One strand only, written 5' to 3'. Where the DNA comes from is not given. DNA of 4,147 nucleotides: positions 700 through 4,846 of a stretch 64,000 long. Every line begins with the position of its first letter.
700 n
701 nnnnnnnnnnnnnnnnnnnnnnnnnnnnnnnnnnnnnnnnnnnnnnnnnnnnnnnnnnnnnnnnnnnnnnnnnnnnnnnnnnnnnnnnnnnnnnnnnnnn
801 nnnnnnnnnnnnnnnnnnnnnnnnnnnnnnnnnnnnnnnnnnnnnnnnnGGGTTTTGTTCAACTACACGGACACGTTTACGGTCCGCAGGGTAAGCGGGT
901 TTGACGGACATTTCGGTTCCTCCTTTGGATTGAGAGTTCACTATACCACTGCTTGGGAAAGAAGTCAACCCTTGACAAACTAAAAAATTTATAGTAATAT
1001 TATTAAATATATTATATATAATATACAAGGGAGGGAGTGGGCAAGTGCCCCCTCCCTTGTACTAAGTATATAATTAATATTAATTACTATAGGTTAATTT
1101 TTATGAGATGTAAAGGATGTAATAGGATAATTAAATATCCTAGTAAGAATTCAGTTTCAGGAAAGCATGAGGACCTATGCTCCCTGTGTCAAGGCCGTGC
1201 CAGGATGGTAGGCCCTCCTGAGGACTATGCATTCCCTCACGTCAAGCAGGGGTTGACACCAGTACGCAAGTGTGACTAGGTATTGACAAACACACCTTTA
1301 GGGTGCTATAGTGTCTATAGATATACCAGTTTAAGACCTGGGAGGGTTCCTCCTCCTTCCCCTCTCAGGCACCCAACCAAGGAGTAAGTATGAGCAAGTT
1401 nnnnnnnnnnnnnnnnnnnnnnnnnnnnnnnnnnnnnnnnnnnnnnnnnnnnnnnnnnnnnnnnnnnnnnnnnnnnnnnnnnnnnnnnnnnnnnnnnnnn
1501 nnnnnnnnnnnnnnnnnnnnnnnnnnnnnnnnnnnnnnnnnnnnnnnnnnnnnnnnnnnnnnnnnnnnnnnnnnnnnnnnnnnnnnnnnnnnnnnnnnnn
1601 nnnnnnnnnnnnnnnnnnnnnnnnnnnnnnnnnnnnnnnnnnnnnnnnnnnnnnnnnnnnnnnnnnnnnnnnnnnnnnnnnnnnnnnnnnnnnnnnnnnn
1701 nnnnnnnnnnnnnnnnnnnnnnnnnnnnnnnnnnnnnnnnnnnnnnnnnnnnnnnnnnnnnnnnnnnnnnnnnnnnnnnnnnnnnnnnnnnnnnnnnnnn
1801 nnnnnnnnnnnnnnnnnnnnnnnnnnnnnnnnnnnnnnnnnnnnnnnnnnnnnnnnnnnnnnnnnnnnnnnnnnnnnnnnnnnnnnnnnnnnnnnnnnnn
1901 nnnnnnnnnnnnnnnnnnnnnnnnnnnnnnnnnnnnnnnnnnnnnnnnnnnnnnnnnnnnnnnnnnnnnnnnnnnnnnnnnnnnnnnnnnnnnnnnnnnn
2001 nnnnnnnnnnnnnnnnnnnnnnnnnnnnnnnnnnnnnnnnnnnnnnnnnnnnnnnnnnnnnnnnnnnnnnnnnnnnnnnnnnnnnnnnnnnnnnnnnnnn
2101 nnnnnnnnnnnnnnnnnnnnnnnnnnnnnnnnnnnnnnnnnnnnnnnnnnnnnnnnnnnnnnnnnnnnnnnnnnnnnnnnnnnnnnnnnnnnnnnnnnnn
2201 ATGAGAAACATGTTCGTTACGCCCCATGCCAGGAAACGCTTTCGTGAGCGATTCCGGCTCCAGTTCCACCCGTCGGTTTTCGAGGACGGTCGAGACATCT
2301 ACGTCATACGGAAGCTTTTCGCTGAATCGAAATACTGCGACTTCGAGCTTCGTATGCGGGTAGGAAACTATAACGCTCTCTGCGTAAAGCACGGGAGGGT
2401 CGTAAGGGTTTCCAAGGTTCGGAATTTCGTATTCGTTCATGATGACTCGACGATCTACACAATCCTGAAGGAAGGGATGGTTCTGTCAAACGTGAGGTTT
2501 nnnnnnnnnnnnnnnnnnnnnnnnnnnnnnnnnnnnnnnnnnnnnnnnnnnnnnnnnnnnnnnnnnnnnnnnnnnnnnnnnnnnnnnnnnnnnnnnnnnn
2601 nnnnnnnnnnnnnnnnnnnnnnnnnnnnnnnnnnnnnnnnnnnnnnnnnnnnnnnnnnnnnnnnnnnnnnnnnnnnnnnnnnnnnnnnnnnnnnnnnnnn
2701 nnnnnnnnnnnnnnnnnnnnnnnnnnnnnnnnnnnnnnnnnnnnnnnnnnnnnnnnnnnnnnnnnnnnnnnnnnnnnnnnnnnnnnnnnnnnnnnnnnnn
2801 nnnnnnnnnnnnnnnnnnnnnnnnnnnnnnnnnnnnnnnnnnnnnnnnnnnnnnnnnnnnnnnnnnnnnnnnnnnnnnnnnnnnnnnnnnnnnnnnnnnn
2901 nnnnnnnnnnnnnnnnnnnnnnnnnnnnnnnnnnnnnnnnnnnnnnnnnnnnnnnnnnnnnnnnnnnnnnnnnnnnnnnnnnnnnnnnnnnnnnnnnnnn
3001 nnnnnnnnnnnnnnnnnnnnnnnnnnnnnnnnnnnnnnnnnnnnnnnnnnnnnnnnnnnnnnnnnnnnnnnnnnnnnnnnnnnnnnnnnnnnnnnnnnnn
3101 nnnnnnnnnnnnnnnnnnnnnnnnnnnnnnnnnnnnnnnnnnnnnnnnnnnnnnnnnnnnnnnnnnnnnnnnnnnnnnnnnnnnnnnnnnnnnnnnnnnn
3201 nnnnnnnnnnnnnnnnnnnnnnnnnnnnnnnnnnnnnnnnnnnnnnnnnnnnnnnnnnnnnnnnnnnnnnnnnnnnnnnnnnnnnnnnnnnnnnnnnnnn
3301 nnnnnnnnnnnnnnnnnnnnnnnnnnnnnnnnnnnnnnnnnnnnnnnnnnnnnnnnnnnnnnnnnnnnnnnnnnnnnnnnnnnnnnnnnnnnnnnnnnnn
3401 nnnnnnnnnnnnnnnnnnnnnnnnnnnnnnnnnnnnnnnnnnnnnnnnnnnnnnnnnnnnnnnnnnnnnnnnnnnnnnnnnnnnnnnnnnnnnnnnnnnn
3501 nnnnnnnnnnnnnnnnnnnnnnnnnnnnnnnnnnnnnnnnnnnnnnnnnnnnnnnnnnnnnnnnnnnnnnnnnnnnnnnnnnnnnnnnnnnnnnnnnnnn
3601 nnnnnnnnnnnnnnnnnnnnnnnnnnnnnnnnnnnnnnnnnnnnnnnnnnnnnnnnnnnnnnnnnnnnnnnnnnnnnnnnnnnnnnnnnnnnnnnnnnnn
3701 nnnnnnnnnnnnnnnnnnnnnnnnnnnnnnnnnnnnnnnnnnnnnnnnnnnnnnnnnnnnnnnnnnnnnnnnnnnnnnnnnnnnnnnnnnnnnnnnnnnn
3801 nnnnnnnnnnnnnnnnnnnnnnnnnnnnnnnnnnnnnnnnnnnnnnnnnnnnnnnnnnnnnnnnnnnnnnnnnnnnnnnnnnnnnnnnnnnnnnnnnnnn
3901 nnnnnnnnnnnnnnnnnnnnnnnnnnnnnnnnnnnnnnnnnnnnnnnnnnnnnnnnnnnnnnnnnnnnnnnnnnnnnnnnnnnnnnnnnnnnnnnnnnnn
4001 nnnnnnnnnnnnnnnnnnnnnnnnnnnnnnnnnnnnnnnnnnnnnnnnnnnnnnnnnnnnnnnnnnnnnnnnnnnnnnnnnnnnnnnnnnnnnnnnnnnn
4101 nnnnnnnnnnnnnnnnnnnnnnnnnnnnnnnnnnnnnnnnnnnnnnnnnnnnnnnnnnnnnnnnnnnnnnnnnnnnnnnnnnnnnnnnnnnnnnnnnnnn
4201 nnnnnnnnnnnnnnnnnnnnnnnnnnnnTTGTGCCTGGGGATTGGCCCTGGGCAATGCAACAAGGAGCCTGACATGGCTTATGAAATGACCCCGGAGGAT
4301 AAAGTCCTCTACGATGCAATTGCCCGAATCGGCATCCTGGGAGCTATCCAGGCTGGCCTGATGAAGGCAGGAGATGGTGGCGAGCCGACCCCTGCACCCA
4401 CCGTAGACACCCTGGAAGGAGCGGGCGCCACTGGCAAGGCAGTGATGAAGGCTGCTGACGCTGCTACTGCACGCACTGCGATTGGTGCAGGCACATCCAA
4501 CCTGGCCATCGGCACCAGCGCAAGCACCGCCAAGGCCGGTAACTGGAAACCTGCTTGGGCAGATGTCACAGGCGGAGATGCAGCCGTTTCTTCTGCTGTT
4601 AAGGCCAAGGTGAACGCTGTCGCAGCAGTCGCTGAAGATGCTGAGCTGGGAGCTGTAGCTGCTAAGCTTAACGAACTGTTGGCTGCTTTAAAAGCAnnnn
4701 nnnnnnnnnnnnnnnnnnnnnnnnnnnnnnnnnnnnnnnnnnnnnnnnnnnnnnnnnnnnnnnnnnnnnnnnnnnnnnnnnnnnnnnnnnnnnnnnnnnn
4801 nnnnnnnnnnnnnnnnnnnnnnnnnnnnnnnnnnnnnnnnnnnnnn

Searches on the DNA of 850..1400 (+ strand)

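Call 56: search_dna_similar(query=window:850-1400:+, collection=phages, mode=distant, max_rows=45)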
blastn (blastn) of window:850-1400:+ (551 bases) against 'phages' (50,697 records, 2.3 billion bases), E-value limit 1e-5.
Records with a match: 41; places in all: 41; records where one place covers at least 80% of the query: 41.
Best place of each record, by identity: >=99% 8; 90-95% 33.
By first word of the organism name: Pseudomonas 41.
By host as written in the record: Pseudomonas aeruginosa 20; Pseudomonas sp. 5; Pseudomonas aeruginosa PAK 4; Pseudomonas aeruginosa CHA 3; - 2; Pseudomonas aeruginosa DLG 2; Pseudomonas aeruginosa PAER2_24 2; Pseudomonas aeruginosa ATCC27853 1; and 2 more.
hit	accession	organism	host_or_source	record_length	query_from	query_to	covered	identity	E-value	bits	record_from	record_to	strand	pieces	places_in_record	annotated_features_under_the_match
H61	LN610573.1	Pseudomonas phage vB_PaeM_PAO1_Ab03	Pseudomonas aeruginosa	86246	1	551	100%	100.0%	0e+0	994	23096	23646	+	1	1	ORF51: hypothetical protein | ORF52: hypothetical protein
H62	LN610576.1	Pseudomonas phage vB_PaeM_PAO1_Ab17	Pseudomonas aeruginosa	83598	1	551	100%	100.0%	0e+0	994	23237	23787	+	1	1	ORF50: hypothetical protein | ORF51: hypothetical protein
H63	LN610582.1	Pseudomonas phage vB_PaeM_PAO1_Ab06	Pseudomonas aeruginosa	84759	1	551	100%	100.0%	0e+0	994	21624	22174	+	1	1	none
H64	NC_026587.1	Pseudomonas phage vB_PaeM_PAO1_Ab03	Pseudomonas aeruginosa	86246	1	551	100%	100.0%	0e+0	994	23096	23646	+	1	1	ORF51: hypothetical protein | ORF52: DUF5681 domain-containing protein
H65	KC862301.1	Pseudomonas phage PAK_P5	Pseudomonas aeruginosa PAK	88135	1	551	100%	99.3%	0e+0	976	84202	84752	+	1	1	hypothetical protein (x3)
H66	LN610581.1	Pseudomonas phage vB_PaeM_PAO1_Ab04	Pseudomonas aeruginosa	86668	1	551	100%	99.3%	0e+0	976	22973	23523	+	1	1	none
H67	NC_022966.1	Pseudomonas phage PAK_P5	Pseudomonas aeruginosa PAK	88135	1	551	100%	99.3%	0e+0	976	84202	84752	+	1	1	hypothetical protein (x2) | DUF5681 domain-containing protein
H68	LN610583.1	Pseudomonas phage vB_PaeM_PAO1_Ab11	Pseudomonas aeruginosa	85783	1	551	100%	99.1%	0e+0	972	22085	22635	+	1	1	record has no annotation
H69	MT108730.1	Pseudomonas phage Epa24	Pseudomonas sp.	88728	1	551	100%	91.5%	0e+0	781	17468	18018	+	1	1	hypothetical protein (x2)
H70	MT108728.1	Pseudomonas phage Epa17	Pseudomonas sp.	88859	1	551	100%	91.5%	0e+0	781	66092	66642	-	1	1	hypothetical protein (x2)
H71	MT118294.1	Pseudomonas phage Epa16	Pseudomonas sp.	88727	1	551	100%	91.5%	0e+0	781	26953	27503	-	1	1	hypothetical protein (x2)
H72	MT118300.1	Pseudomonas phage Epa26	Pseudomonas sp.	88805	1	551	100%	91.5%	0e+0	781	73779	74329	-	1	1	hypothetical protein (x2)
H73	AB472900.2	Pseudomonas phage KPP10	-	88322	1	551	100%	91.3%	0e+0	774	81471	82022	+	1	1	hypothetical protein (x2)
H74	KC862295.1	Pseudomonas phage CHA_P1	Pseudomonas aeruginosa CHA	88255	1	551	100%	91.3%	0e+0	774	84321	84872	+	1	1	hypothetical protein (x3)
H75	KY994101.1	Pseudomonas phage vB_PaeM_G1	Pseudomonas aeruginosa DLG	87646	1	551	100%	91.3%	0e+0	774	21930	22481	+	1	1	hypothetical protein (x2)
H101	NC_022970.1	Pseudomonas phage PAK_P3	Pseudomonas aeruginosa PAK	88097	1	551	100%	91.2%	0e+0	766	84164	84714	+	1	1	hypothetical protein (x2) | promoter (x3) | DUF5681 domain-containing protein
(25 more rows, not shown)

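Call 89: get_annotated_region(hit=H70, flank=0)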
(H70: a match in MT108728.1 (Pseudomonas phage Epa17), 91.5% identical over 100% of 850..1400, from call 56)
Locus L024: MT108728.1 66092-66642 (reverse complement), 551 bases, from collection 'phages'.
description: Pseudomonas phage Epa17, complete genome.
organism: Pseudomonas phage Epa17 (NCBI taxid 2719570)
taxonomy: Viruses; Duplodnaviria; Heunggongvirae; Uroviricota; Caudoviricetes; Nankokuvirus; Nankokuvirus G1
host: Pseudomonas sp.; source: -; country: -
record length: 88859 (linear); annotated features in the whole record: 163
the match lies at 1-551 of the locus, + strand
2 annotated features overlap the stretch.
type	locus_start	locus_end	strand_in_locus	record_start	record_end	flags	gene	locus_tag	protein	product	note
CDS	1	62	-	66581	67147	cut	-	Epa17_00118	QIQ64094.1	hypothetical protein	-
CDS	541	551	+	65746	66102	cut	-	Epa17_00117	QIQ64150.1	hypothetical protein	-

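Call 90: get_annotated_region(hit=H101, flank=0)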
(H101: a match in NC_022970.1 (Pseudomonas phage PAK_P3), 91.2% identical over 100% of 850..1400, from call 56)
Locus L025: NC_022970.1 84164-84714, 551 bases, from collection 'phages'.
description: Pseudomonas phage PAK_P3, complete genome.
organism: Pseudomonas phage PAK_P3 (NCBI taxid 981431)
taxonomy: Viruses; Duplodnaviria; Heunggongvirae; Uroviricota; Caudoviricetes; Nankokuvirus; Nankokuvirus PAKP3
host: Pseudomonas aeruginosa PAK; source: -; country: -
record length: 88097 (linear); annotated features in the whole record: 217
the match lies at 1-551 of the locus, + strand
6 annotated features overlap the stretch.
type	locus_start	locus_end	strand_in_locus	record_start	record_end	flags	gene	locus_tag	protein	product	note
CDS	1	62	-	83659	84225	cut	-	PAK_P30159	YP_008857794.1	hypothetical protein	-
regulatory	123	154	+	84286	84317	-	-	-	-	promoter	putative promoter_14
regulatory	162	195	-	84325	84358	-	-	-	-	promoter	putative promoter_15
CDS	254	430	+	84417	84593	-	-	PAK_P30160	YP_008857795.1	hypothetical protein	-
regulatory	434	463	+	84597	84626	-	-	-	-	promoter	putative promoter_16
CDS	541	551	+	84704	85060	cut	-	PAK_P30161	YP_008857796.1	DUF5681 domain-containing protein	-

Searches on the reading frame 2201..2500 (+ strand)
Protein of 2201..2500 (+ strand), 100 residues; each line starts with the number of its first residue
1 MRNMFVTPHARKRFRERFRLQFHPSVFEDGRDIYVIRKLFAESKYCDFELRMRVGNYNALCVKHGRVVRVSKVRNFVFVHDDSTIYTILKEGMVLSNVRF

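Call 83: search_protein_families(library=phrogs, proteins=[window:2201-2500:+], max_evalue=0.001)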
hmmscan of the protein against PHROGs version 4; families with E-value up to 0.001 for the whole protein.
window:2201-2500:+ (100 aa): 1 family
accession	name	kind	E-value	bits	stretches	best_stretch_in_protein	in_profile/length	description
phrog_11136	-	unknown function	9.9e-65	216.3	1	1-100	1-100/100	-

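Call 84: search_protein_families(library=ncbifam, proteins=[window:2201-2500:+], max_evalue=0.01)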
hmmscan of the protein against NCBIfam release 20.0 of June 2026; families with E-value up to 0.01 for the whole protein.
window:2201-2500:+ (100 aa): 0 families

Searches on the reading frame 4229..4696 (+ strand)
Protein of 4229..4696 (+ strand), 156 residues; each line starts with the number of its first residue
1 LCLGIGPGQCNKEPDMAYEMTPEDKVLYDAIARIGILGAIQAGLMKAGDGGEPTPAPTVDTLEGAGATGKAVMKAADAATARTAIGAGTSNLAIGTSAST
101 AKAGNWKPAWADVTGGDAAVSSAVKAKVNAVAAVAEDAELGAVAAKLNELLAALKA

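Call 83: search_protein_families(library=phrogs, proteins=[window:4229-4696:+], max_evalue=0.001)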
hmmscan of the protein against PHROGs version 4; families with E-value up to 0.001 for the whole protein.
window:4229-4696:+ (156 aa): 4 families
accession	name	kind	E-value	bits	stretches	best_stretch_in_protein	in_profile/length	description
phrog_1954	-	head and packaging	3.2e-37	129.6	1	21-156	32-193/199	virion structural protein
phrog_5207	-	unknown function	1.8e-15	57.4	1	62-146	338-421/689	-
phrog_8259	-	unknown function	3.8e-14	54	1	90-155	52-117/118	-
phrog_5711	-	head and packaging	3.5e-10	41.2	1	38-116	24-101/157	head fiber protein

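Call 84: search_protein_families(library=ncbifam, proteins=[window:4229-4696:+], max_evalue=0.01)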
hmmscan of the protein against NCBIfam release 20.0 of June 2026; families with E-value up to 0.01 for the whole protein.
window:4229-4696:+ (156 aa): 0 families
